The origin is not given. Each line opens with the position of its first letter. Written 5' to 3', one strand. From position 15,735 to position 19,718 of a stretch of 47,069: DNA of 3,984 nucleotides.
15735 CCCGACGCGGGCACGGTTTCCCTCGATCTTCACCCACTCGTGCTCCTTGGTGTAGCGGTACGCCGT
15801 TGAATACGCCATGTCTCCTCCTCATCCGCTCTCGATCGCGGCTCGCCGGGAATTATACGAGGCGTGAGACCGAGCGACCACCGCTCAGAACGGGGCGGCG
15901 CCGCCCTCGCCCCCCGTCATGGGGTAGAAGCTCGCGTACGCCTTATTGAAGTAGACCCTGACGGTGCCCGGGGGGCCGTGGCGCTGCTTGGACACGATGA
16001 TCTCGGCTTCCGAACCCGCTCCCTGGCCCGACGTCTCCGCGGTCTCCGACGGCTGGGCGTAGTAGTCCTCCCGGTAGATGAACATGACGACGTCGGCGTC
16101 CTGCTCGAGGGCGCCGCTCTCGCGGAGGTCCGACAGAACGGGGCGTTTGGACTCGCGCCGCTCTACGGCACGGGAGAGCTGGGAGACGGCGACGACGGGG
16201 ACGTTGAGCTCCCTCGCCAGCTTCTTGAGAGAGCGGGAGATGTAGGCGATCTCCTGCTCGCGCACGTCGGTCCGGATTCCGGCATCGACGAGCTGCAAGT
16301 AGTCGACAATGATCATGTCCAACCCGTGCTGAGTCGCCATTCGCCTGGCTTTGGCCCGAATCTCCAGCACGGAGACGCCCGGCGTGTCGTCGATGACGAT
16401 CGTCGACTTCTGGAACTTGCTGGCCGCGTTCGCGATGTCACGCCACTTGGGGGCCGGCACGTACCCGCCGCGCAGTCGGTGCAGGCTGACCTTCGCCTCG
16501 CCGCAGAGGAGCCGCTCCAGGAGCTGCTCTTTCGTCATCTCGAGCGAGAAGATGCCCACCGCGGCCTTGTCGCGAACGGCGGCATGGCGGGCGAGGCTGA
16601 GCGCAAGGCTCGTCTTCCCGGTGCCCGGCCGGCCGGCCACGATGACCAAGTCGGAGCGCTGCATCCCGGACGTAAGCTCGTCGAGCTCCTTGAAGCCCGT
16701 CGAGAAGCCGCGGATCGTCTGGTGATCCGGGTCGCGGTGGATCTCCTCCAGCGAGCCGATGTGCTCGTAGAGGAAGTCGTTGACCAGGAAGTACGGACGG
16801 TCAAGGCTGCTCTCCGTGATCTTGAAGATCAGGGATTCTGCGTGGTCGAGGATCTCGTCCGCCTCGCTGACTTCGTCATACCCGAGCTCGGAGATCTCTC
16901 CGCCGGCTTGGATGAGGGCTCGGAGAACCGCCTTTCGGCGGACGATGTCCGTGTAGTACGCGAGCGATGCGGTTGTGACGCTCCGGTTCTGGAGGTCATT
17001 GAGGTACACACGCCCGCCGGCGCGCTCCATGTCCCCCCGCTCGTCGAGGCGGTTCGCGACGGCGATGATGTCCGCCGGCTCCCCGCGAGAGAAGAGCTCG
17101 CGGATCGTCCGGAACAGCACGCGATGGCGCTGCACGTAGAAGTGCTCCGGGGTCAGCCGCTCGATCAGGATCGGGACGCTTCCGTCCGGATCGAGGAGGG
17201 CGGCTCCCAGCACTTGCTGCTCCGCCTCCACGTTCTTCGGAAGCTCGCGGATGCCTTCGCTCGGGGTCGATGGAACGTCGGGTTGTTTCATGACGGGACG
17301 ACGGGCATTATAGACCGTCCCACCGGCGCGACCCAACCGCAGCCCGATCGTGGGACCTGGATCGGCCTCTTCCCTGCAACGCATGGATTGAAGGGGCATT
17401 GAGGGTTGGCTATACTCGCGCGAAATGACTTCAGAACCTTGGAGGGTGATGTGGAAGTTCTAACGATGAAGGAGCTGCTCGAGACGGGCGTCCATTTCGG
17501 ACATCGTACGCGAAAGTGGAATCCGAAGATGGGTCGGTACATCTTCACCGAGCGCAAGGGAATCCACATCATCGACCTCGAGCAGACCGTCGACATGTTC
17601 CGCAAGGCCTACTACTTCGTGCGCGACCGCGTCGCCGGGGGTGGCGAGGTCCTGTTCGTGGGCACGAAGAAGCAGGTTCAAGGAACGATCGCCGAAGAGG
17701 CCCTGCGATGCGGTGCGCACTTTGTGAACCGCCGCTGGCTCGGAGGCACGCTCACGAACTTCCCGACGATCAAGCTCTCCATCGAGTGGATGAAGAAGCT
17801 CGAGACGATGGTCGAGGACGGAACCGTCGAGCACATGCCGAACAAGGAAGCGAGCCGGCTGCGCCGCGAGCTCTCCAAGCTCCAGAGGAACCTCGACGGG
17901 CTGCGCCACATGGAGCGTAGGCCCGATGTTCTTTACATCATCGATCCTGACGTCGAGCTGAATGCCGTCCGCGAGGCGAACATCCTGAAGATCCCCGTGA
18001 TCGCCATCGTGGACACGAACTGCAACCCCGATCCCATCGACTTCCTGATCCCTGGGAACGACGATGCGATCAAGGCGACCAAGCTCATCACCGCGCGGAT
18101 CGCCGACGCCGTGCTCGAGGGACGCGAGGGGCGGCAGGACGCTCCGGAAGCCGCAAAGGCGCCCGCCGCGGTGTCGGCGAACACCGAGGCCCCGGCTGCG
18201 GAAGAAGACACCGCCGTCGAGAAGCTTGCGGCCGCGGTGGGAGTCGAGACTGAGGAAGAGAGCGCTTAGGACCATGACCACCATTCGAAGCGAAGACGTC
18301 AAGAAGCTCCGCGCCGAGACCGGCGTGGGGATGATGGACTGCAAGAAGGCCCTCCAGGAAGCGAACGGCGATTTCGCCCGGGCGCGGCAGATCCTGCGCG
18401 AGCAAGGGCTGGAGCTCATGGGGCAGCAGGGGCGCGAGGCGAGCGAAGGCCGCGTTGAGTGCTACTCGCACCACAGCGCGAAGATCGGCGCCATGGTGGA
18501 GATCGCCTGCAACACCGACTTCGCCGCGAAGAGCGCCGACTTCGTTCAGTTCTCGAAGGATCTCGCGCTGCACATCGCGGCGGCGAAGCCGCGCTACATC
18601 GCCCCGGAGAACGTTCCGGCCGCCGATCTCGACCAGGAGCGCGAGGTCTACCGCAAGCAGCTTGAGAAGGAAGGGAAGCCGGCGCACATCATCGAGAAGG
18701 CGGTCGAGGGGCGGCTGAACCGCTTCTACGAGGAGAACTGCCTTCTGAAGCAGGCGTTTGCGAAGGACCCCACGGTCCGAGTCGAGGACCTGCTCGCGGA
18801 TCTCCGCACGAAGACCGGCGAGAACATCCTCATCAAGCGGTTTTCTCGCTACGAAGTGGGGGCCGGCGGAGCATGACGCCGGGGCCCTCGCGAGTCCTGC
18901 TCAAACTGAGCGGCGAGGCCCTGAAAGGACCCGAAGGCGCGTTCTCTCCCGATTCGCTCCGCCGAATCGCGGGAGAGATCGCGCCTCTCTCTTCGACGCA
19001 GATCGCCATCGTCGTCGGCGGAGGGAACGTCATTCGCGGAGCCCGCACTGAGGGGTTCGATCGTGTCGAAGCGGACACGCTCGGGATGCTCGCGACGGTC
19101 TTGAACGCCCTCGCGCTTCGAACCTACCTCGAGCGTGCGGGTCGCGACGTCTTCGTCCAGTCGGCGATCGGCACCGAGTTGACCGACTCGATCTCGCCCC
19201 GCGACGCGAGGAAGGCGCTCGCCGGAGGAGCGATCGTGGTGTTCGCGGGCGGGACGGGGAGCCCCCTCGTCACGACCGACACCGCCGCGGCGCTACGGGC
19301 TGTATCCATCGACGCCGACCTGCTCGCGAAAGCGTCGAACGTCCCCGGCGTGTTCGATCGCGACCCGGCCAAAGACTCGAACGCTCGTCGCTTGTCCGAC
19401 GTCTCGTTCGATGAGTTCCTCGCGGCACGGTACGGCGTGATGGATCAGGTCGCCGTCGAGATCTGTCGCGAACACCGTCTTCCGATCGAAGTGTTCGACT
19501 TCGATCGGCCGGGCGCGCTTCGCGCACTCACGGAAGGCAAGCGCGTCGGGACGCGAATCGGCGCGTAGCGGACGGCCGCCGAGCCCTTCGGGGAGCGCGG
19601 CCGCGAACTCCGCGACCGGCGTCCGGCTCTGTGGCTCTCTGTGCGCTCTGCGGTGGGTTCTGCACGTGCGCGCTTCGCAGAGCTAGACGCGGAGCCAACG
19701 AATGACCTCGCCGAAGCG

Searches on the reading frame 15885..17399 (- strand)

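Call 10: search_protein_families(library=pfam, proteins=[window:15885-17399:-], max_evalue=0.001)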
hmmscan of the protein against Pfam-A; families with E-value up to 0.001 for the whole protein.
window:15885-17399:- (504 aa): 7 families
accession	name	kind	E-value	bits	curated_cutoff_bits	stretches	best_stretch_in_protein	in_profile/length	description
PF03796.21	DnaB_C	-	1.7e-102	342.6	27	1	231-491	1-253/255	DnaB-like helicase C terminal domain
PF00772.26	DnaB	-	3.9e-28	98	23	1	53-154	2-102/103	DnaB-like helicase N terminal domain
PF13481.12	AAA_25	-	2.1e-15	57.3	27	1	228-408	11-190/195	AAA domain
PF06745.19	ATPase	-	1.4e-07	31.6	26.6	1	233-296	2-66/231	KaiC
PF20720.3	nSTAND3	-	2.1e-05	24.7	27.2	1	243-353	11-88/155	Novel STAND NTPase 3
PF13191.12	AAA_16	-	0.00059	20.8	32.6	0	247-281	22-52/167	AAA ATPase domain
PF00004.35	AAA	-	0.0006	20.7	21.2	0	252-337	1-64/131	ATPase family associated with various cellular activities (AAA)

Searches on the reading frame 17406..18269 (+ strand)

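Call 10: search_protein_families(library=pfam, proteins=[window:17406-18269:+], max_evalue=0.001)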
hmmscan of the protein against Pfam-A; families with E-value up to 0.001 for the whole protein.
window:17406-18269:+ (287 aa): 1 family
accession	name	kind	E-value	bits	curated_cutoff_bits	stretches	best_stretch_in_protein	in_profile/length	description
PF00318.25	Ribosomal_S2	-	2.6e-91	305.1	26.1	1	24-239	1-216/216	Ribosomal protein S2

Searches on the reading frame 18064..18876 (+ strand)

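Call 10: search_protein_families(library=pfam, proteins=[window:18064-18876:+], max_evalue=0.001)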
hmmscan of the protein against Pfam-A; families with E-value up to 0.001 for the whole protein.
window:18064-18876:+ (270 aa): 2 families
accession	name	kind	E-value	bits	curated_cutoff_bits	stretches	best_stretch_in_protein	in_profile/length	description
PF00889.24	EF_TS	-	5.3e-37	127.8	27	1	125-266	76-203/204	Elongation factor TS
PF25025.1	EF-Ts_N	-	6.2e-07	29.7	33.2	1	72-114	10-53/60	Elongation factor Ts, mitochondrial, N-terminal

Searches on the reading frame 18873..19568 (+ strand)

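Call 10: search_protein_families(library=pfam, proteins=[window:18873-19568:+], max_evalue=0.001)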
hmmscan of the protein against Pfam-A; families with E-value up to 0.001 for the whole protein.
window:18873-19568:+ (231 aa): 1 family
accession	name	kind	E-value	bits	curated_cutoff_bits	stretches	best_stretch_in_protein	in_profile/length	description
PF00696.33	AA_kinase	-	3.9e-32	112.3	24.9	1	7-209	2-234/234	Amino acid kinase family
